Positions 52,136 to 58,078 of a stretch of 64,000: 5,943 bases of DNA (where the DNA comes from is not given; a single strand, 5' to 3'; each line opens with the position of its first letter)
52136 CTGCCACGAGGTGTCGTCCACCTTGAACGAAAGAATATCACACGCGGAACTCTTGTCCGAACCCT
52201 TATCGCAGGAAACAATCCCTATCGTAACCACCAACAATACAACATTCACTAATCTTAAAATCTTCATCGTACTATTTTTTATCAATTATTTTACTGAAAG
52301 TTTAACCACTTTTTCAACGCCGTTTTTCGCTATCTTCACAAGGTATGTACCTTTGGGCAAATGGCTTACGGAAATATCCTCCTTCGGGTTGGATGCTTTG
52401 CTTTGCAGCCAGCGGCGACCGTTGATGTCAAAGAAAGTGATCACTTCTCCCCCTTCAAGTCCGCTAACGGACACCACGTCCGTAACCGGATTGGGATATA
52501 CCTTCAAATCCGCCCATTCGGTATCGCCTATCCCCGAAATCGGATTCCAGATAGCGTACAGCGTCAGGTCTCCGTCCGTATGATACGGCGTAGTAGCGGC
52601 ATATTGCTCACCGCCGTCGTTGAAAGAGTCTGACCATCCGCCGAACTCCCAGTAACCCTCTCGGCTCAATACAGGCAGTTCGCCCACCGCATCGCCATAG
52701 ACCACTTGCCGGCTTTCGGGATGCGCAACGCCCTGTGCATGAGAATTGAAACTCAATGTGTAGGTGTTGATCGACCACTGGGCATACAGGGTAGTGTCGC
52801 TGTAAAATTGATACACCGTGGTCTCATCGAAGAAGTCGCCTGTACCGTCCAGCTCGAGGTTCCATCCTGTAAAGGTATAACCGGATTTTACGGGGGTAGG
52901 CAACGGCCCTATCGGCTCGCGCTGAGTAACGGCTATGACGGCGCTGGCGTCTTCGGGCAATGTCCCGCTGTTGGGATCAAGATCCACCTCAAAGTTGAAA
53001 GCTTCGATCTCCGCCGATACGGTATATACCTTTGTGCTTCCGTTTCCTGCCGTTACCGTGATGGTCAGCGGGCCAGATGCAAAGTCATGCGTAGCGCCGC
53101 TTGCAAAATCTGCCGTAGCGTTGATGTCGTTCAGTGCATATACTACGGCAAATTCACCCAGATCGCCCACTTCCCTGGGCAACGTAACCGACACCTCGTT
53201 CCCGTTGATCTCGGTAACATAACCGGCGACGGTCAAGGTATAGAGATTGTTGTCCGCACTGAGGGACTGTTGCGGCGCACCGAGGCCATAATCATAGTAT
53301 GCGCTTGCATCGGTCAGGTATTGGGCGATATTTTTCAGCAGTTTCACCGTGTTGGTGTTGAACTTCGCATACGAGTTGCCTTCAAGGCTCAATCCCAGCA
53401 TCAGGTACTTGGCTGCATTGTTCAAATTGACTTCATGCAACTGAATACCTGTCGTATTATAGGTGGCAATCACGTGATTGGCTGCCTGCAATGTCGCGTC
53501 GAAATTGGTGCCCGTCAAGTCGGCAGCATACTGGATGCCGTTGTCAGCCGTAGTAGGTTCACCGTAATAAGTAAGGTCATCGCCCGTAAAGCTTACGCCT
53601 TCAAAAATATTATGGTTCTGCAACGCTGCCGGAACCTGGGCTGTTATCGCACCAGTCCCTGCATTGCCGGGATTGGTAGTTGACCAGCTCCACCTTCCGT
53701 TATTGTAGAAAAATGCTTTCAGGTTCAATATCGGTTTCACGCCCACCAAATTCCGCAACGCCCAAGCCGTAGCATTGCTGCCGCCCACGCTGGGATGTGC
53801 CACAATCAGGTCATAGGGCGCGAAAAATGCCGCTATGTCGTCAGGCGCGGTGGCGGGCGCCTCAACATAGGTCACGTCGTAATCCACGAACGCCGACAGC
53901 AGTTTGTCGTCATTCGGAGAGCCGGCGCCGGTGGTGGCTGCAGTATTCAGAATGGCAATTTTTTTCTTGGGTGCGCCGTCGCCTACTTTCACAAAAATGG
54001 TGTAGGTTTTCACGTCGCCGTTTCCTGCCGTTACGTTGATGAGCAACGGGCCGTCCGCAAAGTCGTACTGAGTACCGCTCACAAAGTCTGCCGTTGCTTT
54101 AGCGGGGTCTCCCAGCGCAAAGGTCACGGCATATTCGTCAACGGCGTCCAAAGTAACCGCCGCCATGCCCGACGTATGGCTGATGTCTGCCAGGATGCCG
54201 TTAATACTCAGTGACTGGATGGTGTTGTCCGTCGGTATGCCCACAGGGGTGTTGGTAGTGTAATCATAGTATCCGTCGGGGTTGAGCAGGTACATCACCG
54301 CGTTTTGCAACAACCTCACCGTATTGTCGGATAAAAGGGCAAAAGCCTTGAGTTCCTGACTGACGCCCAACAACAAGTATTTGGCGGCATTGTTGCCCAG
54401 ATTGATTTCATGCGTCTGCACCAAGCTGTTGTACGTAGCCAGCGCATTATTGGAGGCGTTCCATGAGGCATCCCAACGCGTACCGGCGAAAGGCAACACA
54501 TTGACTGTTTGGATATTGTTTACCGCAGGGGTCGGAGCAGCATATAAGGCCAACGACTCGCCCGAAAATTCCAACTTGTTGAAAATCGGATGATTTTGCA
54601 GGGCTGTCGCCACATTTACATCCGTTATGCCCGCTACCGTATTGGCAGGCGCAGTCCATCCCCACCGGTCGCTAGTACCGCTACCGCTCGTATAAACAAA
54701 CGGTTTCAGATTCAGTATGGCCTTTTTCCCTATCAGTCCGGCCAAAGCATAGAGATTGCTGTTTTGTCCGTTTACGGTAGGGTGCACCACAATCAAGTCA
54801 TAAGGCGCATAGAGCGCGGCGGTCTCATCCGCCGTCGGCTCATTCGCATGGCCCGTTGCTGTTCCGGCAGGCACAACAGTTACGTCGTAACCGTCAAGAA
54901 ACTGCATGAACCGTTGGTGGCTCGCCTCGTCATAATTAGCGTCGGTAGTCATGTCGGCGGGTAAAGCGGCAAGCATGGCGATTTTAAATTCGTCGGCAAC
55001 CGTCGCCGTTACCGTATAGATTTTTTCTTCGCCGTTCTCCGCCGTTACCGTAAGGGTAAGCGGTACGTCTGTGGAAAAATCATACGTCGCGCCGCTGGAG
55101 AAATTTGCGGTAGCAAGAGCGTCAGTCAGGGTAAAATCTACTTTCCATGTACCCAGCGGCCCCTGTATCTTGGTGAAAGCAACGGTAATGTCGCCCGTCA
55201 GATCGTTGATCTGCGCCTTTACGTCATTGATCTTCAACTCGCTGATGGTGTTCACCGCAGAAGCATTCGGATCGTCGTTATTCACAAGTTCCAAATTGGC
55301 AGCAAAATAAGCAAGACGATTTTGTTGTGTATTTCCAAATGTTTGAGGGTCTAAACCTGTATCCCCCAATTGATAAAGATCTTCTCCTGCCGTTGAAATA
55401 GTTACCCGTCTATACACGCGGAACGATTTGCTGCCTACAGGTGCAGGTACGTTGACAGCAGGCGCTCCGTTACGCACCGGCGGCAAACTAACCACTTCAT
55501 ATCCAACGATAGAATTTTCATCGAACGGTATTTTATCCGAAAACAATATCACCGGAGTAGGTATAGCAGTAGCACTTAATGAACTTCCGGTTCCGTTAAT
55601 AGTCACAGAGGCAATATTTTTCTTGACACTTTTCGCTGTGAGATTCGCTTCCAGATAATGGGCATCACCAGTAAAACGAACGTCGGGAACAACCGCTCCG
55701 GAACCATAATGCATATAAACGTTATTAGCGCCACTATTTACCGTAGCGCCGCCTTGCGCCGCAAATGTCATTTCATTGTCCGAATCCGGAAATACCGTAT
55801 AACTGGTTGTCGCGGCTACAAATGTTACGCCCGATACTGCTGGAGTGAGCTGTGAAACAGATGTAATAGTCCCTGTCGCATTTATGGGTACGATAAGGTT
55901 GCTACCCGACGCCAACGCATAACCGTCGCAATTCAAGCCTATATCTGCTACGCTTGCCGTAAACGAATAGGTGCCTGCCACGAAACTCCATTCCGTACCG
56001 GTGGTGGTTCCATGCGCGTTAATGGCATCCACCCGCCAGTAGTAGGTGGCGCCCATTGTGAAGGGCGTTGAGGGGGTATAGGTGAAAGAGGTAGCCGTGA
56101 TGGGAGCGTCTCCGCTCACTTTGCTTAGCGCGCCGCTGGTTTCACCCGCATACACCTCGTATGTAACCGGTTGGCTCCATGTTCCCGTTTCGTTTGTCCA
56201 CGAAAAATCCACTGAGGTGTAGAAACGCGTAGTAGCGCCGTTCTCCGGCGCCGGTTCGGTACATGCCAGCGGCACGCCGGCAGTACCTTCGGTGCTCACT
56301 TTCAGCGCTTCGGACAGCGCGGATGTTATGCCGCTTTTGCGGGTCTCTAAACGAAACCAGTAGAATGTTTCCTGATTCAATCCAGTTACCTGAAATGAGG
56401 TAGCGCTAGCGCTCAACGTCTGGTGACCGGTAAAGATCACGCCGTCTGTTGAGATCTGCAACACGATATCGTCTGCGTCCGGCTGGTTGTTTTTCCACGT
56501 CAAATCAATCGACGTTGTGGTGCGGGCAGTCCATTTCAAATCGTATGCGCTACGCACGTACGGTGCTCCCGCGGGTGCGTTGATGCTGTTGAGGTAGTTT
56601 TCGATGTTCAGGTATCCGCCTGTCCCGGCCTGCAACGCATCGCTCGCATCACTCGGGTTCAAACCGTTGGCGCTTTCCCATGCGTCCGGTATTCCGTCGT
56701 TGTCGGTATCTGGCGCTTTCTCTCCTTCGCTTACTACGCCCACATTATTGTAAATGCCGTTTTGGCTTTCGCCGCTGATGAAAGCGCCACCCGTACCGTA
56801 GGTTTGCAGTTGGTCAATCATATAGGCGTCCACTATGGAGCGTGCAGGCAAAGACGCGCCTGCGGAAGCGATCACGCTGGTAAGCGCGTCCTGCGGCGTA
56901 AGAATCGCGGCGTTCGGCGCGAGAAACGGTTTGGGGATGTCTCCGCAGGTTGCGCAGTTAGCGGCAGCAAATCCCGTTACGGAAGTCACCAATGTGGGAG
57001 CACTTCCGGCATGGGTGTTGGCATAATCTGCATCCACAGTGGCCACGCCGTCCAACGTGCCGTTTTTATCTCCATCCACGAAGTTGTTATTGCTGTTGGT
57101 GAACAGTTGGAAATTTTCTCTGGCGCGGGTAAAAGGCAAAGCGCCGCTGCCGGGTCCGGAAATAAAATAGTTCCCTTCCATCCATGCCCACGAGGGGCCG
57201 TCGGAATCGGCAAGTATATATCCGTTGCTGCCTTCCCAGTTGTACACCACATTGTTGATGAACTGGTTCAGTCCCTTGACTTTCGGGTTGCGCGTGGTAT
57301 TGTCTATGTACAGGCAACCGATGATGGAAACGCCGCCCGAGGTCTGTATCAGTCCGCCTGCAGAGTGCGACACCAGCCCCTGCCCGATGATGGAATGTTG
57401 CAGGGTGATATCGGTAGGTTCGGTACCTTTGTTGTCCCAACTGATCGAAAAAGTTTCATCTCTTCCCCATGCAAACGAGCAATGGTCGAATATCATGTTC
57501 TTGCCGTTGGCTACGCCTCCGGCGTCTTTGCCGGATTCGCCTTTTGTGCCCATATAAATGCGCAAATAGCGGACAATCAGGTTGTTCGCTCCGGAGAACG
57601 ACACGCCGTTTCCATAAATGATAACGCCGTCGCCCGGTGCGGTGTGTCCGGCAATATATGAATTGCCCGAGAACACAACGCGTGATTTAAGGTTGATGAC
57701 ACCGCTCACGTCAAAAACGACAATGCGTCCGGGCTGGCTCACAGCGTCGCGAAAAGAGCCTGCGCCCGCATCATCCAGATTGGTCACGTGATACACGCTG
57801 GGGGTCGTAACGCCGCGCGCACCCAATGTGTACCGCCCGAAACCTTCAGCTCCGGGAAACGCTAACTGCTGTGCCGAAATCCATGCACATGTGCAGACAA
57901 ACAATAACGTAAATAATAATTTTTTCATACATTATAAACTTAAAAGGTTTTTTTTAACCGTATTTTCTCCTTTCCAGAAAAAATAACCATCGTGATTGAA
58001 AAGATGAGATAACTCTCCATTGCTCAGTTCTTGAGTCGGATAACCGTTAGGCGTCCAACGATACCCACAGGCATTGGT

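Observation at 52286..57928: Giant T9SS pectate lyase with a twice-duplicated composite module of unknown function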

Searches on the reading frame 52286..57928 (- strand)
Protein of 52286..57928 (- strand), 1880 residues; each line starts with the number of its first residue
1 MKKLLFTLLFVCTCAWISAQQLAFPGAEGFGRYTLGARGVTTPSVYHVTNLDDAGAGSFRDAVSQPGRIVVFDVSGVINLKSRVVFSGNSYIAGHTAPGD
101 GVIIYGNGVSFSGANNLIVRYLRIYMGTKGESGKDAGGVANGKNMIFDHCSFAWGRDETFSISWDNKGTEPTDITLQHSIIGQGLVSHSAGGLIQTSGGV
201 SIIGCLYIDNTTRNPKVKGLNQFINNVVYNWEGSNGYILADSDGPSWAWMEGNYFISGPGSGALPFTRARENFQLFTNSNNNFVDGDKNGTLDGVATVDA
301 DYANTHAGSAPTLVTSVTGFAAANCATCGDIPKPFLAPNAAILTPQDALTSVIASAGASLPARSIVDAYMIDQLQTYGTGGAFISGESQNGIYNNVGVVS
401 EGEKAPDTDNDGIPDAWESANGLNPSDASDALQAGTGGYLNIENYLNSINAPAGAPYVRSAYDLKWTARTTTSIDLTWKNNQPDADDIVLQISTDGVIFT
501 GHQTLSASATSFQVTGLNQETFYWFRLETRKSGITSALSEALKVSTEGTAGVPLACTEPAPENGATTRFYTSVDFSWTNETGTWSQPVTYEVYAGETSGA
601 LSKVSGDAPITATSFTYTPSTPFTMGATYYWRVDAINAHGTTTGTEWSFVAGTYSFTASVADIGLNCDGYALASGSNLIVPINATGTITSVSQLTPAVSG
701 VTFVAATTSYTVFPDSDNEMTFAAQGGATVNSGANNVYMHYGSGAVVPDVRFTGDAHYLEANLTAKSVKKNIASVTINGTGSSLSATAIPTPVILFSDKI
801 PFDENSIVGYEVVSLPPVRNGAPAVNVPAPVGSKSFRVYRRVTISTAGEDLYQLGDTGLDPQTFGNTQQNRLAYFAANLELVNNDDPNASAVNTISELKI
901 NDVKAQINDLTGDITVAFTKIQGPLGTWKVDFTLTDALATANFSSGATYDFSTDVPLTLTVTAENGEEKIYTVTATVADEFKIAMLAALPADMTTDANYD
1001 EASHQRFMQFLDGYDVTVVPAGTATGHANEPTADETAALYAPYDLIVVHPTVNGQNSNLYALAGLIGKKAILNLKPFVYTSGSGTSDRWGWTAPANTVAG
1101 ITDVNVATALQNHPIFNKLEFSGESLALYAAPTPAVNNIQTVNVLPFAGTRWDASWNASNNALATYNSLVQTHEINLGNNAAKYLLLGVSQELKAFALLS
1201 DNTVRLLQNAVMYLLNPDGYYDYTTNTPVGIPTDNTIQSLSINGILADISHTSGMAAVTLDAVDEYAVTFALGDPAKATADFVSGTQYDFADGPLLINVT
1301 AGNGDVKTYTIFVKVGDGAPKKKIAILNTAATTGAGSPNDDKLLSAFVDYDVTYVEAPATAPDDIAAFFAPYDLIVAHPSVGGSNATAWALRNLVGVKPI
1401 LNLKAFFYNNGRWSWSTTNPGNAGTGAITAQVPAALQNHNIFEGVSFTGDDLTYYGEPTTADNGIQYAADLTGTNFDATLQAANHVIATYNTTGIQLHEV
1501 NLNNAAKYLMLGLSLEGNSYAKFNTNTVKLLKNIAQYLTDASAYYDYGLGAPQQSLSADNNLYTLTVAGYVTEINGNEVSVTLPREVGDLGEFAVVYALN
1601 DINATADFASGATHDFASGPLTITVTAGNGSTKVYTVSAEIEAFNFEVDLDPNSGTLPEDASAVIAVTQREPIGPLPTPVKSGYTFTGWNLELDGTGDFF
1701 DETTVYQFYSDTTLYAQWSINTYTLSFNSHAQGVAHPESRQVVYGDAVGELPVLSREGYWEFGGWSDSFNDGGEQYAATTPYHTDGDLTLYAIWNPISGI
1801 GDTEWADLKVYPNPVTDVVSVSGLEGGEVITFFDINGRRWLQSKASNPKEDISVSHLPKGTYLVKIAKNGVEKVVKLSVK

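Call 4: search_protein_families(library=pfam, proteins=[window:52286-57928:-], max_evalue=1)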
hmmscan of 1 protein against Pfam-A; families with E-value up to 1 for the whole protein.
window:52286-57928:- (1880 aa): 8 families
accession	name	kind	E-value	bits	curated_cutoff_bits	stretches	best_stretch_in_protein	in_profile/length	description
PF09479.16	Flg_new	-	2.3e-21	76.1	27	2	1647-1717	2-65/65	Listeria-Bacteroides repeat domain (List_Bact_rpt)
PF18962.6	Por_Secre_tail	-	1.2e-11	45.2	27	1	1810-1877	1-73/75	Secretion system C-terminal sorting domain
PF00041.27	fn3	-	4.1e-08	33.7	25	2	463-543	5-82/84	Fibronectin type III domain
PF25788.1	Ig_Rha78A_N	-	0.0015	19.2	27.4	1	572-648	19-94/105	Rha78A-like, N-terminal immunoglobulin domain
PF18884.5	TSP3_bac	-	0.0018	18.5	25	1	407-428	1-22/22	Bacterial TSP3 repeat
PF18998.6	Flg_new_2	-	0.017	15.5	23.6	1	1681-1721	32-72/73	Divergent InlB B-repeat domain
PF22243.2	DUF5018-rel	-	0.055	14.1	28.1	0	1610-1637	88-114/115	DUF5018-related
PF06842.17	DUF1242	-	0.13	12.6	25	1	4-19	2-17/35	Protein of unknown function (DUF1242)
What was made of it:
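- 56645..56710 (-): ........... Ca-binding-like motif (aa 407-428), probably the pseudo-EF-hand at the end of the PL1_2 domain. TSP3_bac E 0.0018 (call 4).
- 56264..56551 (-): FN3 domain 1 (aa 460-555). Pfam fn3, best stretch aa 463-543 (call 4)
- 55982..56263 (-): FN3/Ig-like domain 2 (aa 556-649). Second fn3 stretch and weak Ig_Rha78A_N at aa 572-648 (call 4).
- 52994..53287 (-): Beta-sandwich 3 alone (aa 1548-1645). Faint DUF5018-rel hit at aa 1610-1637 (call 4).
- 52529..52993 (-): Two Listeria-Bacteroides repeats (aa 1646-1800). Flg_new E 2.3e-21, two stretches (call 4)
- On PL1 (subfamily 2) pectate lyase: No Pec_lyase_C hit at E <= 1 (call 4).
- Checked: Pfam Pec_lyase_C gives no hit at E <= 1 (call 4). 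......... motif: a weak Pfam TSP3_bac hit at aa 407-428 (E 0.0018, below cut-off; call 4). Two FN3 domains: fn3 with two stretches (E 4e-8), plus weak Ig_Rha78A_N at aa 572-648 (call 4). Two Listeria-Bacteroides repeats: Flg_new E 2.3e-21, two stretches (call 4).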

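Call 5: search_protein_families(library=ncbifam, proteins=[window:52286-57928:-], max_evalue=1)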
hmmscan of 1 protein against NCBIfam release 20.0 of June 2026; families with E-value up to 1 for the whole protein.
window:52286-57928:- (1880 aa): 4 families
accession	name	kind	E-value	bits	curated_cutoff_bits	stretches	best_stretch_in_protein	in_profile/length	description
NF041900.1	pec_ly_PelZ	equivalog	1.5e-28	99.8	840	1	2-231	3-253/422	pectate lyase PelZ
TIGR04183.1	Por_Secre_tail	domain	5.9e-11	42.2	23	1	1810-1880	1-72/72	T9SS type A sorting domain-containing protein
TIGR02543.1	List_Bact_rpt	repeat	5.3e-05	23.5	20.95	2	1679-1722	1-44/44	TIGR02543 family repeat protein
NF050177.1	TapA_OM_Porphy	equivalog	0.0013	17.6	500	1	1794-1877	455-541/544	TapA/TapC family T9SS-dependent outer membrane protein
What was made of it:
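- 56582..57868 (-): PL1 subfamily 2 pectate lyase domain (aa 21-449), including its C-terminal helical region. PelZ NCBIfam E 1.5e-28 (call 5).
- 52289..52516 (-): T9SS type A C-terminal sorting domain (aa 1805-1880). TIGR04183 at 42.2 bits (cut-off 23) (calls 4, 5).
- On PL1 (subfamily 2) pectate lyase: PelZ model E 1.5e-28 (call 5). PelZ gives 99.8 bits against a cut-off of 840, so the protein is not a PelZ equivalog (call 5). dbCAN was not available.
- Checked: NCBIfam PelZ gives E 1.5e-28, but 99.8 bits against an equivalog cut-off of 840 (call 5). Type A CTD: PF18962 at 45 bits (cut-off 27) and TIGR04183 at 42 bits (cut-off 23) (calls 4, 5).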

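Call 8: search_solved_structures(query=window:52286-57928:-, max_evalue=1)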
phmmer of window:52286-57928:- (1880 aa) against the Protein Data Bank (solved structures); distinct sequences matched with E-value up to 1: 6.
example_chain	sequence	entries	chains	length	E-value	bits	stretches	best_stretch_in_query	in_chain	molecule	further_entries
9buj_A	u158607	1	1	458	2.1e-26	94.7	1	21-267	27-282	Pectate lyase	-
8glk_D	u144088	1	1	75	0.084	13.2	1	1809-1877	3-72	Endonuclease I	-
2y5p_A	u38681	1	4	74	0.086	13.1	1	1675-1719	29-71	INTERNALIN B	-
8qb1_A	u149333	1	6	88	0.14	12.4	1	1808-1877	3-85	Mirolase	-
1wfo_A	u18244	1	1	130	0.17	12.1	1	470-551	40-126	sidekick 2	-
1x5l_A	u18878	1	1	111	0.41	10.9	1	470-551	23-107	Ephrin type-A receptor 8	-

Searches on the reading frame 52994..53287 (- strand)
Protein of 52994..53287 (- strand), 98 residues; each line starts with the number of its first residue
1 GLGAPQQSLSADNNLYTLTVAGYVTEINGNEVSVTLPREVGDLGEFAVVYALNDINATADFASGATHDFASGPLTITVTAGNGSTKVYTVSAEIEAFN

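Call 17: search_protein_families(library=pfam, proteins=[window:52994-53287:-], max_evalue=10)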
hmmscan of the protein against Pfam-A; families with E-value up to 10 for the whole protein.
window:52994-53287:- (98 aa): 5 families
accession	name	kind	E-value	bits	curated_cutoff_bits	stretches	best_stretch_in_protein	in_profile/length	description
PF00820.24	Lipoprotein_1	-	0.019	14.6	25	1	21-89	164-230/265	Borrelia lipoprotein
PF21123.3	Dna2_Rift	-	0.025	15.2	27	1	12-46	55-89/98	Dna2 Rift barrel domain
PF23658.1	PDZ_CPAF_rel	-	0.12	12.9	27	1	59-95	83-116/120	CPAF-like PDZ domain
PF14539.12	DUF4442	-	0.15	12.7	25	1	16-65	15-63/132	Domain of unknown function (DUF4442)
PF12733.13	Cadherin-like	-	0.24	12.3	24.2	1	25-91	36-85/89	Cadherin-like beta sandwich domain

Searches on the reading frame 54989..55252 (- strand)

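Call 17: search_protein_families(library=pfam, proteins=[window:54989-55252:-], max_evalue=10)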
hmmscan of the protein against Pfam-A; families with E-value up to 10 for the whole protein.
window:54989-55252:- (88 aa): 1 family
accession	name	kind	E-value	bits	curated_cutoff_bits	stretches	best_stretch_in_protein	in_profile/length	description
PF18050.6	Cyclophil_like2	-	0.094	13.2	22.7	1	53-83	15-45/115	Cyclophilin-like family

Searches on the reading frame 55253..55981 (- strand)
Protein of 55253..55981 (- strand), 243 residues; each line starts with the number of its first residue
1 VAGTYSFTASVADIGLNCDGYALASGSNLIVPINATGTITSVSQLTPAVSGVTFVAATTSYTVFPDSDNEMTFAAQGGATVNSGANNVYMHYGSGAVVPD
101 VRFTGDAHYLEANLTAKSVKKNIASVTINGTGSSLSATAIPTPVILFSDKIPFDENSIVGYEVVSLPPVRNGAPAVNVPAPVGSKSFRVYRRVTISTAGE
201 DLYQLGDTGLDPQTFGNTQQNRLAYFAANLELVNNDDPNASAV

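Call 17: search_protein_families(library=pfam, proteins=[window:55253-55981:-], max_evalue=10)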
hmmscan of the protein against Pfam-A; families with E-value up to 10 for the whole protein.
window:55253-55981:- (243 aa): 0 families

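Call 55: search_solved_structures(query=A4, max_evalue=10, show_alignments=2)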
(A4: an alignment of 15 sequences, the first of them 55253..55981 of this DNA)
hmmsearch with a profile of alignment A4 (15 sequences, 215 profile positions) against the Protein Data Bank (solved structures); distinct sequences matched with E-value up to 10: 0.

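Call 73: search_protein_families(library=pfam, alignment_id=A4, max_evalue=1)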
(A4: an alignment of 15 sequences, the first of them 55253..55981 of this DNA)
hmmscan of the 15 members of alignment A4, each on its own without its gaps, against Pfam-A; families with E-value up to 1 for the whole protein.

A. member 1, window:55253-55981:- (243 aa): 0 families

B. families by the number of members that match (of 15 scanned): 4 families
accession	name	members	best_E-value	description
PF22118.2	MtrF-like_dom-III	1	0.037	Decaheme cytochrome c component MtrF-like domain III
PF23886.1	DUF7239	1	0.097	Family of unknown function (DUF7239)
PF19912.4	DUF6385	1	0.11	Domain of unknown function (DUF6385)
PF18568.6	COS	1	0.26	TRIM C-terminal subgroup One Signature domain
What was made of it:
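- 55253..55981 (-): Conserved beta-rich domain of unknown fold (aa 650-892). No Pfam or PDB hit (calls 17, 55, 73).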

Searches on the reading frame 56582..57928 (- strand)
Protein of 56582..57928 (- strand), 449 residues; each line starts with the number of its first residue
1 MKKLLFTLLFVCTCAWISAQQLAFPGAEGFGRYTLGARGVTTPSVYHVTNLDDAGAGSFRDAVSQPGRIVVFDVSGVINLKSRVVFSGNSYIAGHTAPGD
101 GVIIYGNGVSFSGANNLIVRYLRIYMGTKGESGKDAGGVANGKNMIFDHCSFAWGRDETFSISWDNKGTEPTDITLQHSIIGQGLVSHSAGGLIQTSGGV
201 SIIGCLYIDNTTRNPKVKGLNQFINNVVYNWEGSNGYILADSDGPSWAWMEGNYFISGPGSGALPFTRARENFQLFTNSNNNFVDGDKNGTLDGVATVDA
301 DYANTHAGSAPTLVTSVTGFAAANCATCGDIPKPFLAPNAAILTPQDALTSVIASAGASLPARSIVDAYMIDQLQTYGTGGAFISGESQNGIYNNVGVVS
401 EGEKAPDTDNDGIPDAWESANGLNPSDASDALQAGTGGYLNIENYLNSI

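Call 45: search_solved_structures(query=window:56582-57928:-, max_evalue=1, show_alignments=1)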
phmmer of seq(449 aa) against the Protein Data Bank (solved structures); distinct sequences matched with E-value up to 1: 1.
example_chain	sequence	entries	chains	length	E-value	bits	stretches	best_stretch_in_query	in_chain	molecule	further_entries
9buj_A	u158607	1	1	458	3.5e-27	98.6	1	21-267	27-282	Pectate lyase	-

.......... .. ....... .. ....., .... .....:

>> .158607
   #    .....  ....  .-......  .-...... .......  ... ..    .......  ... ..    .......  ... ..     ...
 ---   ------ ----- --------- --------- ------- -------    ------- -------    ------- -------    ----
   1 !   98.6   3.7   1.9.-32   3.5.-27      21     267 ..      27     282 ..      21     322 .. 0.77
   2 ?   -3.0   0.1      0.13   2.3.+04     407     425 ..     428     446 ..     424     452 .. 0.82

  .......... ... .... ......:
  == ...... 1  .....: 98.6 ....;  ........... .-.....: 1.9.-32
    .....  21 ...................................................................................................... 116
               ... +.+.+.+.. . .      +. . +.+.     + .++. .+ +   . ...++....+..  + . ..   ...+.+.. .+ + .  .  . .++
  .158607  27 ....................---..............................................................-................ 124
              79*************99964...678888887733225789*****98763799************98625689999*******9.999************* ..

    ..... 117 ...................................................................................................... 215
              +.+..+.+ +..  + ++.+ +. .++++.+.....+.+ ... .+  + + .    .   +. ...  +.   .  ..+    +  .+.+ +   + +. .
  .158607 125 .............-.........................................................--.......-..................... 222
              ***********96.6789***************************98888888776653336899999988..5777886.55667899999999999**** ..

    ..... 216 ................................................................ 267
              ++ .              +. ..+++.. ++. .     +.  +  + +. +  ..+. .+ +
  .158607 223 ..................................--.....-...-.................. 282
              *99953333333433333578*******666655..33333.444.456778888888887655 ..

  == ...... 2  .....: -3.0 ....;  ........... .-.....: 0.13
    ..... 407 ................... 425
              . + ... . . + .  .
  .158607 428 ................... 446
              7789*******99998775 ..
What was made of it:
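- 56645..56710 (-): Same position as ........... of 9BUJ (call 45).
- On PL1 (subfamily 2) pectate lyase: 9buj_A (PfPL1) E 3.5e-27 over aa 21-267 (call 45).
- Checked: PL1-like lyase: aa 21-267 match PDB 9buj_A 'Pectate lyase' at E 3.5e-27 (call 45).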
